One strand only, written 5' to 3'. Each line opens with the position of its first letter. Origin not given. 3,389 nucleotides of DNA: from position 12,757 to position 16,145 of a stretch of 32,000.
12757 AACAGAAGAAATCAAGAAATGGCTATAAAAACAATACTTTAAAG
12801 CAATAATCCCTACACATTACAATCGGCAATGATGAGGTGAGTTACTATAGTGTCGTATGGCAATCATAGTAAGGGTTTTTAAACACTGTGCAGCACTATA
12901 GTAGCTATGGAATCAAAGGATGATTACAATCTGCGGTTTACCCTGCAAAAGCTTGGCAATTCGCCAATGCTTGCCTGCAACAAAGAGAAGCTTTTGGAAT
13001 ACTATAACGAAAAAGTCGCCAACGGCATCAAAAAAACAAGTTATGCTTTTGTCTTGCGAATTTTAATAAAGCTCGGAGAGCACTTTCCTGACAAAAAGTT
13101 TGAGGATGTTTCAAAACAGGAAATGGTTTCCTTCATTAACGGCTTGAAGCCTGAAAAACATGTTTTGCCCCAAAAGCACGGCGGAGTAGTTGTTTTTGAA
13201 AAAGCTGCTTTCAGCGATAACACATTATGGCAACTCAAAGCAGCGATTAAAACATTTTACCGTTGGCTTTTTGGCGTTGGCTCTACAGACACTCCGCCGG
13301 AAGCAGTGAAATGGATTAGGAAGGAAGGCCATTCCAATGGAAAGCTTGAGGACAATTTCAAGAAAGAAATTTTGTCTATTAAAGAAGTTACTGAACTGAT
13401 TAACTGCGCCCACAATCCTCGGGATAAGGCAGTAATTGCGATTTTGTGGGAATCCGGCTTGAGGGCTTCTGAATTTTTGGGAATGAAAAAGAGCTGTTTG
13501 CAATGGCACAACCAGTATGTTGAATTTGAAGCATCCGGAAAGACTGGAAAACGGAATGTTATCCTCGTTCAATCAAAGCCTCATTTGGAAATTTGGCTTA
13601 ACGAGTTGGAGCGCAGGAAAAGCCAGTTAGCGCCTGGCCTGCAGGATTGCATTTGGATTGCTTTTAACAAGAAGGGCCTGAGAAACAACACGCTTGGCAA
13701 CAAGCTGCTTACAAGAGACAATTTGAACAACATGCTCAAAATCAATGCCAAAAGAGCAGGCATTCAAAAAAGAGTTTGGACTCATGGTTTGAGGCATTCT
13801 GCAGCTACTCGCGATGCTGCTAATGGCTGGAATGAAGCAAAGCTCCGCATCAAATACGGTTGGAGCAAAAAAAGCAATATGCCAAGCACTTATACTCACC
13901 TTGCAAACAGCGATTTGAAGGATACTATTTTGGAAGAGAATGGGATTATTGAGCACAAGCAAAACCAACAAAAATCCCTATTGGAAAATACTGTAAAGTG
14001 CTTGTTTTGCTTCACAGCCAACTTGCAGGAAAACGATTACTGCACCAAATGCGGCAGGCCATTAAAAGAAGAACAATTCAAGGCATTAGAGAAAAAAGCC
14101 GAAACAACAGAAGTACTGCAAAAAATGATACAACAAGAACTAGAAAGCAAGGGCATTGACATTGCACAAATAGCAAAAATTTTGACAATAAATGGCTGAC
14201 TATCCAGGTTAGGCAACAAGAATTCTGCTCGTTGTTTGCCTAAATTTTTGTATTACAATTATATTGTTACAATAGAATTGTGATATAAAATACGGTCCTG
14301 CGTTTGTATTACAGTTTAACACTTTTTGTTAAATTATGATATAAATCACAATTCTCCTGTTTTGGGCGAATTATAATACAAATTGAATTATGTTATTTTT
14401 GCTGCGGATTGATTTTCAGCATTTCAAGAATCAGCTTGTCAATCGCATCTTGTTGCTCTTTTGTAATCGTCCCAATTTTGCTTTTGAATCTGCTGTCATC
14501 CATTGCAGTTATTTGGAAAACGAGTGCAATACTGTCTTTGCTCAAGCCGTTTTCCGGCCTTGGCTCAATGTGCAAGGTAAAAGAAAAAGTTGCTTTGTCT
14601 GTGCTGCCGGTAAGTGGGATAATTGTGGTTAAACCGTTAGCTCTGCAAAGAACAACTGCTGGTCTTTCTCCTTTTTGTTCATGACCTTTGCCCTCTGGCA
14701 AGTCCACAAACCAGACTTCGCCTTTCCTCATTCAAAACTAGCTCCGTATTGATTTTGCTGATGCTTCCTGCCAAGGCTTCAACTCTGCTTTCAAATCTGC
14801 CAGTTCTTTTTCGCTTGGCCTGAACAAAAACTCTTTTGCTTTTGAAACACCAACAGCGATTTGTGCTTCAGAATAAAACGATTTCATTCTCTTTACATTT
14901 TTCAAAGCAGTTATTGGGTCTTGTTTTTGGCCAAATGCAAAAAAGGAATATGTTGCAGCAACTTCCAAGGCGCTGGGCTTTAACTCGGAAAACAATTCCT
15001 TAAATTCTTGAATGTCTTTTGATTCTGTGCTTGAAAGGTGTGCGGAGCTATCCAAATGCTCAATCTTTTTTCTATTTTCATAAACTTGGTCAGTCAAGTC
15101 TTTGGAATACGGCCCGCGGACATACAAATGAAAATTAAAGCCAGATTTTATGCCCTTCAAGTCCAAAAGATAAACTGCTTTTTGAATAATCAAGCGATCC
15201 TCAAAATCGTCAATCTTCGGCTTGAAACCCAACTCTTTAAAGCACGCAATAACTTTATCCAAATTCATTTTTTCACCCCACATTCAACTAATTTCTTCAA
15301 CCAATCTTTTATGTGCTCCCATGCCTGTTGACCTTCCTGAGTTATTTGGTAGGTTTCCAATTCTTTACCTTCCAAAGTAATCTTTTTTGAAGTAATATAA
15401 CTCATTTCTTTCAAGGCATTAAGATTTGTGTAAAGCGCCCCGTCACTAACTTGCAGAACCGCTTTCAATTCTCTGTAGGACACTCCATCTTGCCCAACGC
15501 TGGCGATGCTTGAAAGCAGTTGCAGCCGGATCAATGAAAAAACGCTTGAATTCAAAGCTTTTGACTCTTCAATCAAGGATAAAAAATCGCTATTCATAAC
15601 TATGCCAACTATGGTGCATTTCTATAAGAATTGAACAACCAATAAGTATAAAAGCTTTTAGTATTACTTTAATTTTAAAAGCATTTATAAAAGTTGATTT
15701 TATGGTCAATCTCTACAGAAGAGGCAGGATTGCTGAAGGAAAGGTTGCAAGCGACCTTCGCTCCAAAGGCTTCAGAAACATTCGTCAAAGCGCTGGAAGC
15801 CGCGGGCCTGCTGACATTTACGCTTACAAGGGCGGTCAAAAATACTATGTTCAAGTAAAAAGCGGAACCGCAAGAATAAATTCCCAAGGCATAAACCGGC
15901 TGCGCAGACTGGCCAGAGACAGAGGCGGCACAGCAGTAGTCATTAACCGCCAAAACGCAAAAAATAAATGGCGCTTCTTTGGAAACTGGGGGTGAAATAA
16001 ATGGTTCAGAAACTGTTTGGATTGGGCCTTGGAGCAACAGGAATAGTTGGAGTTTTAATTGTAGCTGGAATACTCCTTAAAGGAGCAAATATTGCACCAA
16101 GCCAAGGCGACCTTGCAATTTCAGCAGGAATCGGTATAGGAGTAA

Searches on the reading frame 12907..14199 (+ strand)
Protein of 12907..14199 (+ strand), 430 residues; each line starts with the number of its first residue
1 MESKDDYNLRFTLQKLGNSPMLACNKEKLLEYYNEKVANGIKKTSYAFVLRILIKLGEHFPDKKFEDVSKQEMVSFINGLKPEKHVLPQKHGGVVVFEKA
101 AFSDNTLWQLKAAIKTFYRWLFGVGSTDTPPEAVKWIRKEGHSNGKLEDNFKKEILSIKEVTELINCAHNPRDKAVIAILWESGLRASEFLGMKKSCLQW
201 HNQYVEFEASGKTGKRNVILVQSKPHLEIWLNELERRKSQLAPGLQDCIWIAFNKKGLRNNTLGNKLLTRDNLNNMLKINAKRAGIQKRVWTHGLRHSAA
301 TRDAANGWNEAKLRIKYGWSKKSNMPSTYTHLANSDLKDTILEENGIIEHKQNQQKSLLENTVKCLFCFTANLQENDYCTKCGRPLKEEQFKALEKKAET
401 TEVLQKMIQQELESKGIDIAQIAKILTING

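Call 3: search_protein_families(library=pfam, proteins=[window:12907-14199:+], max_evalue=0.01)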
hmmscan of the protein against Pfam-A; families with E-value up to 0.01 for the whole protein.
window:12907-14199:+ (430 aa): 1 family
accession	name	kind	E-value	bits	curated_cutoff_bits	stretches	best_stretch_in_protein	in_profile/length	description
PF00589.27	Phage_integrase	-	1.1e-18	68.1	27.1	1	157-334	4-170/172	Phage integrase family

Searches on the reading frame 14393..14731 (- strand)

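Call 3: search_protein_families(library=pfam, proteins=[window:14393-14731:-], max_evalue=0.01)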
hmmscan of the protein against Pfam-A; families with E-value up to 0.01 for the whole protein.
window:14393-14731:- (112 aa): 1 family
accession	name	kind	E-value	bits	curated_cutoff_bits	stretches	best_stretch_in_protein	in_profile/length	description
PF02452.23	PemK_toxin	-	3.8e-21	75.8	23.1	1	3-104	2-108/109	PemK-like, MazF-like toxin of type II toxin-antitoxin system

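Call 4: search_protein_families(library=padloc, proteins=[window:14393-14731:-], max_evalue=0.01)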
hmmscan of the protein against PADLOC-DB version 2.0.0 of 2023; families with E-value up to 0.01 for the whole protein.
window:14393-14731:- (112 aa): 0 families

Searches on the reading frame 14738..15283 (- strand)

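Call 3: search_protein_families(library=pfam, proteins=[window:14738-15283:-], max_evalue=0.01)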
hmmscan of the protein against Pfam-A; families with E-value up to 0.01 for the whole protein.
window:14738-15283:- (181 aa): 0 families

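Call 4: search_protein_families(library=padloc, proteins=[window:14738-15283:-], max_evalue=0.01)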
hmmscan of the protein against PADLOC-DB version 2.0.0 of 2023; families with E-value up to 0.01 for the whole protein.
window:14738-15283:- (181 aa): 1 family
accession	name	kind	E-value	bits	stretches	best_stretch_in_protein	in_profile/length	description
PDLC02990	DarG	-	6.1e-06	23.9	1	25-78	177-230/329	-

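Call 98: search_protein_families(library=phrogs, proteins=[window:14741-15283:-], max_evalue=0.001)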
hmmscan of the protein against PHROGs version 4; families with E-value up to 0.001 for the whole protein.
window:14741-15283:- (181 aa): 0 families

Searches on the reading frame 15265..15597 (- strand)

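Call 3: search_protein_families(library=pfam, proteins=[window:15265-15597:-], max_evalue=0.01)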
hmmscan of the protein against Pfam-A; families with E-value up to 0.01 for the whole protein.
window:15265-15597:- (110 aa): 3 families
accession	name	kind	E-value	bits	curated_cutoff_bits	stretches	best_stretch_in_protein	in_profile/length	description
PF13601.12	HTH_34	-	3e-19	69.4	27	1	23-104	1-80/80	Winged helix DNA-binding domain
PF03551.20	PadR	-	5.7e-07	29.9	27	1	45-93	24-73/75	Transcriptional regulator PadR-like family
PF04182.18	B-block_TFIIIC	-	3.8e-05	24.1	22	1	24-84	4-64/73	B-block binding subunit of TFIIIC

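Call 4: search_protein_families(library=padloc, proteins=[window:15265-15597:-], max_evalue=0.01)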
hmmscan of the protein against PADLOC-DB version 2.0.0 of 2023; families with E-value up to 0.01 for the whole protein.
window:15265-15597:- (110 aa): 2 families
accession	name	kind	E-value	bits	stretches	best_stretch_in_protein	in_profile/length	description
PDLC01849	CARF3--CARF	-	6.3e-05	20.8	1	33-77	146-192/197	-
PDLC01438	Csa3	-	0.0022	16.1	1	23-102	149-216/305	"CAS-I,CAS-II,CAS-III,CAS-IV,CAS-V,CAS-VI; associated_signaling"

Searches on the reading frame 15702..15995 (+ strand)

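Call 3: search_protein_families(library=pfam, proteins=[window:15702-15995:+], max_evalue=0.01)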
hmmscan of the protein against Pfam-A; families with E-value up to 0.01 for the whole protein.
window:15702-15995:+ (97 aa): 3 families
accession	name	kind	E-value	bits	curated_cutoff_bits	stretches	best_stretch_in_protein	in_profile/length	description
PF01870.24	Hjc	-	4.9e-07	30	21.1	1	12-93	3-89/93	Archaeal holliday junction resolvase (hjc)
PF04471.18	Mrr_cat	-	3.2e-06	27.7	21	1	15-81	13-83/115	Restriction endonuclease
PF14511.12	RE_EcoO109I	-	0.008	16.4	22.5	1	38-69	94-125/198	Type II restriction endonuclease EcoO109I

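Call 98: search_protein_families(library=phrogs, proteins=[window:15702-15992:+], max_evalue=0.001)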
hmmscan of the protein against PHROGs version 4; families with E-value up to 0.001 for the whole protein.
window:15702-15992:+ (97 aa): 2 families
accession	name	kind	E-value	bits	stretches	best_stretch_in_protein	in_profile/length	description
phrog_5018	-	unknown function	0.00011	23.4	1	6-64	6-62/134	-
phrog_6591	-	DNA, RNA and nucleotide metabolism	0.00078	20.2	1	3-91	2-99/124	Holliday junction resolvase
